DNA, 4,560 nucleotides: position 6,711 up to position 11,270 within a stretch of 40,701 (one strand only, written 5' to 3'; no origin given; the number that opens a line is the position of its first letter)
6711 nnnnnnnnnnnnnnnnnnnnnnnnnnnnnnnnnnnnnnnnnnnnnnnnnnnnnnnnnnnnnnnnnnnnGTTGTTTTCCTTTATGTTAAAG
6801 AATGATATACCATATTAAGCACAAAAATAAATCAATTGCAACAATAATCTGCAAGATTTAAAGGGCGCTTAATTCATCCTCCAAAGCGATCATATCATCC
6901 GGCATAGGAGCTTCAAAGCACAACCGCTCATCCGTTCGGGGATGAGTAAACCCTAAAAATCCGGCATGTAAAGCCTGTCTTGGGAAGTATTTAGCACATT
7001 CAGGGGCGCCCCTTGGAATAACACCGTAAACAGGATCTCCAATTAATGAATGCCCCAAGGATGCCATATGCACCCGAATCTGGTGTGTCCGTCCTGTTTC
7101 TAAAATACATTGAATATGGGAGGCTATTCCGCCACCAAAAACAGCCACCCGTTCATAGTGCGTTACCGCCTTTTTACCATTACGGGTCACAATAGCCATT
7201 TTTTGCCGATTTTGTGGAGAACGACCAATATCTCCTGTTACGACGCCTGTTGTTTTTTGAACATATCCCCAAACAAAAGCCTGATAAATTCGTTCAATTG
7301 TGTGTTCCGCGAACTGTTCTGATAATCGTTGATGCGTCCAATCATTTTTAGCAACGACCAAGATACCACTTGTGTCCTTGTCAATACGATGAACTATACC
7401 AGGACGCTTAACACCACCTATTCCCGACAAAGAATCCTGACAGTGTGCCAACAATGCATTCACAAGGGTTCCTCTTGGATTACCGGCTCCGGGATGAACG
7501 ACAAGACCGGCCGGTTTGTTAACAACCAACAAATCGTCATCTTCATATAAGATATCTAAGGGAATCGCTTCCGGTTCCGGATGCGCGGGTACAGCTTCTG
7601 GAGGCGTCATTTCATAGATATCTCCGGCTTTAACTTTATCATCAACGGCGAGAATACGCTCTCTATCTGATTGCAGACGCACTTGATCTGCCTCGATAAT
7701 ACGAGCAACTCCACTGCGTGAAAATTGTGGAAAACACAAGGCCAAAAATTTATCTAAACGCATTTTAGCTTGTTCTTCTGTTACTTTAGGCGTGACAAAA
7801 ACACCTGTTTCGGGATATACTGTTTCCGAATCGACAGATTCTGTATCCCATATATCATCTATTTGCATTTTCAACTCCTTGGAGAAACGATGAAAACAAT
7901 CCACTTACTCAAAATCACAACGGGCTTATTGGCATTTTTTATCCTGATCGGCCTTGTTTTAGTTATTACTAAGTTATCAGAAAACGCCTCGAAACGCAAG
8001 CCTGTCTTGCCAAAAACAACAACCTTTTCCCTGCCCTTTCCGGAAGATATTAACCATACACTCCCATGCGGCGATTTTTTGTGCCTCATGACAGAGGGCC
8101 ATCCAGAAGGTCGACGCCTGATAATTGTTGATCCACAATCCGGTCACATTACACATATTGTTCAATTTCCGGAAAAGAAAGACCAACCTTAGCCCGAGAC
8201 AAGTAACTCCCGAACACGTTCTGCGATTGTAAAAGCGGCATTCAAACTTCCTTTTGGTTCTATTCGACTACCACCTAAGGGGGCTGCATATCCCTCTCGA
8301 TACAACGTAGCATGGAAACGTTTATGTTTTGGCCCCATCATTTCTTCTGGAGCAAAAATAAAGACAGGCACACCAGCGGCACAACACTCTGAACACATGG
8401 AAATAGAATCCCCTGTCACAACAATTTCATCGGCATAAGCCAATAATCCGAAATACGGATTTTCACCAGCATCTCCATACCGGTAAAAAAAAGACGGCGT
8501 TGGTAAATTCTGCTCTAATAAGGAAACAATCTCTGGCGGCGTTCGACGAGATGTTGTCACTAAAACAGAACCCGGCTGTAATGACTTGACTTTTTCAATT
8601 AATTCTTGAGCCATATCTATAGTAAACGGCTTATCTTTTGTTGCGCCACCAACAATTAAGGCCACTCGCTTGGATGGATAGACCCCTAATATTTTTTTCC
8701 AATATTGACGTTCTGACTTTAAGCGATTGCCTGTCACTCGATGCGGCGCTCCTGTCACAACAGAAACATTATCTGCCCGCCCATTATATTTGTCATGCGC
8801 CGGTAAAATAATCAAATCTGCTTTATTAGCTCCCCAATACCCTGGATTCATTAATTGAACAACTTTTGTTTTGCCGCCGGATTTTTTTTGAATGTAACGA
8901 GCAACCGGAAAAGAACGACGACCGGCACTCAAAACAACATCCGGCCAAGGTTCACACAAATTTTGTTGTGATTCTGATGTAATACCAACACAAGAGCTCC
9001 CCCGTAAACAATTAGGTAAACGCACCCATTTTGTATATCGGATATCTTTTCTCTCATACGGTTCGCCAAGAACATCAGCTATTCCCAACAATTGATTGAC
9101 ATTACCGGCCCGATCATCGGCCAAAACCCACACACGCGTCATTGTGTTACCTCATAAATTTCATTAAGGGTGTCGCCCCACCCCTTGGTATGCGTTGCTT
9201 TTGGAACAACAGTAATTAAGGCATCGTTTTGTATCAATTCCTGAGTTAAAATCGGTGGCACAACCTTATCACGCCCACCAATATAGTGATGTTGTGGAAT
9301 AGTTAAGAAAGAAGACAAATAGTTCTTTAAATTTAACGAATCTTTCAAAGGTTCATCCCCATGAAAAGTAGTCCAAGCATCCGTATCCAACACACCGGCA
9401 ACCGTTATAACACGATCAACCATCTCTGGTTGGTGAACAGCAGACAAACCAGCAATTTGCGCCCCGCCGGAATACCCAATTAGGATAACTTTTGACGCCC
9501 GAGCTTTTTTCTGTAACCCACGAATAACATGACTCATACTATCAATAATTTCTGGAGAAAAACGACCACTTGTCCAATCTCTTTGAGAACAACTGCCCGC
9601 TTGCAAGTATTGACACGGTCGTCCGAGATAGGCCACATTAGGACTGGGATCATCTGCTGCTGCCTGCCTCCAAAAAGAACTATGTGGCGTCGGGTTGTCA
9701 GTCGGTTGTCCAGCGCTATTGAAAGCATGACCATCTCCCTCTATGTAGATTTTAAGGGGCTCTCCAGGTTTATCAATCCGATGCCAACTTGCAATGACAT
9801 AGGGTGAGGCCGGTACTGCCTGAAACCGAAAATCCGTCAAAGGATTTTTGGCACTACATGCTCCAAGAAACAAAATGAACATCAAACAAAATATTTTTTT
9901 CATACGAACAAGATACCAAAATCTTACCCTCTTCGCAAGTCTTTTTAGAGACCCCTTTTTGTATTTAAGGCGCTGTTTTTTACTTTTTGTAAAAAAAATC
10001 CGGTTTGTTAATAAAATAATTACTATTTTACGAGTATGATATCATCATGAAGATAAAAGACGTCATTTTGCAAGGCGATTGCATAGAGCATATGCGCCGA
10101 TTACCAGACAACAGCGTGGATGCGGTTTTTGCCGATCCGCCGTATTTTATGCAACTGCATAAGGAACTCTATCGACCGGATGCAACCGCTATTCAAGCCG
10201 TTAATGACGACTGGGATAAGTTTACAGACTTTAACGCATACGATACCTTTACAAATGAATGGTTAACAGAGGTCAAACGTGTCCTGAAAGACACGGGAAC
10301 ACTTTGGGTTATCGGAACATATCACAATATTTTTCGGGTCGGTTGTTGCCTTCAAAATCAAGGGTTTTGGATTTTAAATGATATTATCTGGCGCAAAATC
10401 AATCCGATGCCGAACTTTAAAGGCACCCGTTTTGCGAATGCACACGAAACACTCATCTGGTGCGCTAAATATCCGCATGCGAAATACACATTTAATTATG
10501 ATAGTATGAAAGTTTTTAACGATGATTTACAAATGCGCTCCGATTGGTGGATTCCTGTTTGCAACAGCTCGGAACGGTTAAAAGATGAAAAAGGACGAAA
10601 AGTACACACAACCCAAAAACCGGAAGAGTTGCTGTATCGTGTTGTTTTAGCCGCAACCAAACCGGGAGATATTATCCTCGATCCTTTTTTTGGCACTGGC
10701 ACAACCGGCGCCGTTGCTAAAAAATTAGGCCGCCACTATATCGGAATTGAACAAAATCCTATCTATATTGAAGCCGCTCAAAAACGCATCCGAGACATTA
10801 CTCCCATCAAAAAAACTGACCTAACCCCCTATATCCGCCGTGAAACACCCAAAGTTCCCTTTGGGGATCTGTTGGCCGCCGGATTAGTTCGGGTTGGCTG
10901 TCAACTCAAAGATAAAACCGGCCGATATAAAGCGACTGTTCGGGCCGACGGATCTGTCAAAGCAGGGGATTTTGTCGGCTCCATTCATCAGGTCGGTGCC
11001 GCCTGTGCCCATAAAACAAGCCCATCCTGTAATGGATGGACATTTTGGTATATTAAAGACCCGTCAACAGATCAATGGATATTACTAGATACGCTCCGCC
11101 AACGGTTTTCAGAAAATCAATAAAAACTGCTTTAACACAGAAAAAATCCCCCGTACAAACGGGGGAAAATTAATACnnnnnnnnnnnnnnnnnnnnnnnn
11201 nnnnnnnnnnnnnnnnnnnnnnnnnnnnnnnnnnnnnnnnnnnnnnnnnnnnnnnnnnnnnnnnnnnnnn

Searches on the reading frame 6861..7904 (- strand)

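Call 25: search_protein_families(library=pfam, proteins=[window:6861-7904:-], max_evalue=0.00001)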
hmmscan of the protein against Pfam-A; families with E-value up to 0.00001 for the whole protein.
window:6861-7904:- (348 aa): 1 family
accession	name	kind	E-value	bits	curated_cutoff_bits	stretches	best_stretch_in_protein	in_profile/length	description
PF00849.27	PseudoU_synth_2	-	7.7e-34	117.5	26.8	1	124-282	1-152/152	RNA pseudouridylate synthase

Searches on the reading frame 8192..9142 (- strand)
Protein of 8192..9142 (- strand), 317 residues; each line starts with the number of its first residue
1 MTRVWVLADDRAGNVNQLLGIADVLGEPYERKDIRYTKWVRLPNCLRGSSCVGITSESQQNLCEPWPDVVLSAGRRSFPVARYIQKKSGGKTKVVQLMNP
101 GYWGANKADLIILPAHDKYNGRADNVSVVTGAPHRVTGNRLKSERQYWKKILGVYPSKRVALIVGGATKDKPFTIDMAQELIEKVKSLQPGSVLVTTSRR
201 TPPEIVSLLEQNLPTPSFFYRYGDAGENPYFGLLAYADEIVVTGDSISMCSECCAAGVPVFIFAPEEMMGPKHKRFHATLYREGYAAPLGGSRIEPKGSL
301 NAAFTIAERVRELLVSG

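Call 25: search_protein_families(library=pfam, proteins=[window:8192-9142:-], max_evalue=0.00001)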
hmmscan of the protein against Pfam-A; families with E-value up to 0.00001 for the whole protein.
window:8192-9142:- (317 aa): 1 family
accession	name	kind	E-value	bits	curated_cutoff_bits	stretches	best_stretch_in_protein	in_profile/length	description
PF06258.17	Mito_fiss_Elm1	-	3.4e-77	260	27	1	12-313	1-303/304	Mitochondrial fission ELM1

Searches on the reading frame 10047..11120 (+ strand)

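Call 25: search_protein_families(library=pfam, proteins=[window:10047-11120:+], max_evalue=0.00001)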
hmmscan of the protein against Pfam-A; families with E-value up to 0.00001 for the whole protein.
window:10047-11120:+ (358 aa): 2 families
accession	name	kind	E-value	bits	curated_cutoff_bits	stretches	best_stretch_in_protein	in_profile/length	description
PF01555.25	N6_N4_Mtase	-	6.4e-68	229.4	26.7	1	24-246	1-221/221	DNA methylase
PF18755.6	RAMA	-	1.1e-15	57.9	35.2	1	260-355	9-102/107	Restriction Enzyme Adenine Methylase Associated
